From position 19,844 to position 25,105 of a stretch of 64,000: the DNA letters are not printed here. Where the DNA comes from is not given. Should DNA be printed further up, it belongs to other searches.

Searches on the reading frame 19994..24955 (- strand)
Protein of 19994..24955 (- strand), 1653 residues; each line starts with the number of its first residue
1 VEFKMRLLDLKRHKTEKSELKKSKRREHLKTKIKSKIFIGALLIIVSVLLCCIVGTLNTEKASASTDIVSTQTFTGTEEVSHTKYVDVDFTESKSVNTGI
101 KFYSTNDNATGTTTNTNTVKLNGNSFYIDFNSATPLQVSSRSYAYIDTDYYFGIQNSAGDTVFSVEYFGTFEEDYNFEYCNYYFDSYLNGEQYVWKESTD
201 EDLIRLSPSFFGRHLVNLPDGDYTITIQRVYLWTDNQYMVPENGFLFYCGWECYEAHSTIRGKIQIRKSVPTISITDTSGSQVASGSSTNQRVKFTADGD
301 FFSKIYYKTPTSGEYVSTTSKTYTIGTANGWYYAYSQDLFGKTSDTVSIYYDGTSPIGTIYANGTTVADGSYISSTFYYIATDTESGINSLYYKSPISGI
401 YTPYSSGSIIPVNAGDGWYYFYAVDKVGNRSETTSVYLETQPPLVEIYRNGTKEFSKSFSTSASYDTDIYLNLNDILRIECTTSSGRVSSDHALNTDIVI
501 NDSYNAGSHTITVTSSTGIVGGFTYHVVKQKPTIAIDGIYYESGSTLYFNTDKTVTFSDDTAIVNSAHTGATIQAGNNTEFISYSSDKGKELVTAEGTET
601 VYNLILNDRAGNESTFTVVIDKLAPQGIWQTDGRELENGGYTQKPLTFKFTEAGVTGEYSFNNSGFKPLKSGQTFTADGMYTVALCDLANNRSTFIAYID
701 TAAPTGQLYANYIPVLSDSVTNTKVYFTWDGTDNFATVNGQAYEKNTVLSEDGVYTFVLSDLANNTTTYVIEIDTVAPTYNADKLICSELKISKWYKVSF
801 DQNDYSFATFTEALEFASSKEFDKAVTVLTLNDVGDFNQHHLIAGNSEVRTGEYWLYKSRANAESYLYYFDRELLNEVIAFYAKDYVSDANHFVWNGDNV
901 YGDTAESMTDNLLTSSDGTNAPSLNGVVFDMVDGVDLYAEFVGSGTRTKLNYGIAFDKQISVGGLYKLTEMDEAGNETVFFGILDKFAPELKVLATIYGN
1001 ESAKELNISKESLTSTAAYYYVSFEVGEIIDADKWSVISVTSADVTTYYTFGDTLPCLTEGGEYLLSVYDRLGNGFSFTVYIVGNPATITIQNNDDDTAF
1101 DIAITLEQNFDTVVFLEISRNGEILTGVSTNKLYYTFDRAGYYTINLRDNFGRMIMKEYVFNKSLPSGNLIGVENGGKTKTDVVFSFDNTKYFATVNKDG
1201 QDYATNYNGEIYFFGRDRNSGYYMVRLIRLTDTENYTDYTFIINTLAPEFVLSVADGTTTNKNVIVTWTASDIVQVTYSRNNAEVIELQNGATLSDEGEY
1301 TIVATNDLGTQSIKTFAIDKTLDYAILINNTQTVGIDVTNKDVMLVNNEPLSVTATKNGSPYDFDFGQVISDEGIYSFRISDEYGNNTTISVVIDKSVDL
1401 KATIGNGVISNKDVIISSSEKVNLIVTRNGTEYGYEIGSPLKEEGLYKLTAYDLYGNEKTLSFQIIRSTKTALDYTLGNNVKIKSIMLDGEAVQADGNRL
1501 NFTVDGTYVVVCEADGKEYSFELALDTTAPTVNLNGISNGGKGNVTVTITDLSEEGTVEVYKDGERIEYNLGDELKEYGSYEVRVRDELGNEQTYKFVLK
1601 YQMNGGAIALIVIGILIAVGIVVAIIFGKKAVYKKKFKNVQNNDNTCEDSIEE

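Call 40: search_protein_families(library=pfam, proteins=[window:19994-24955:-], max_evalue=0.001)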
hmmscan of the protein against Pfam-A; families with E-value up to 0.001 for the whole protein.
window:19994-24955:- (1653 aa): 1 family
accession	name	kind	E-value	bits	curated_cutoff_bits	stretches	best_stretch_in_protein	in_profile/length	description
PF07679.22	I-set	-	0.00033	21.1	23.7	0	1271-1314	44-85/90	Immunoglobulin I-set domain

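Call 88: search_protein_families(library=ncbifam, proteins=[window:19994-24955:-], max_evalue=0.01)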
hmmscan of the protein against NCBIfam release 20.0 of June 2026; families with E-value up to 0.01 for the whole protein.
window:19994-24955:- (1653 aa): 2 families
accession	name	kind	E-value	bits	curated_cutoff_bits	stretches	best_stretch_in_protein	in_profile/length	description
NF047446.1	barrel_OmpL47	domain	3.9e-09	36.9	40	1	379-437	9-65/68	OmpL47-type beta-barrel domain-containing protein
TIGR03066.1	Gem_osc_para_1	paralog_domain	0.0083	16.2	93.25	0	1498-1569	46-117/121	TIGR03066 family protein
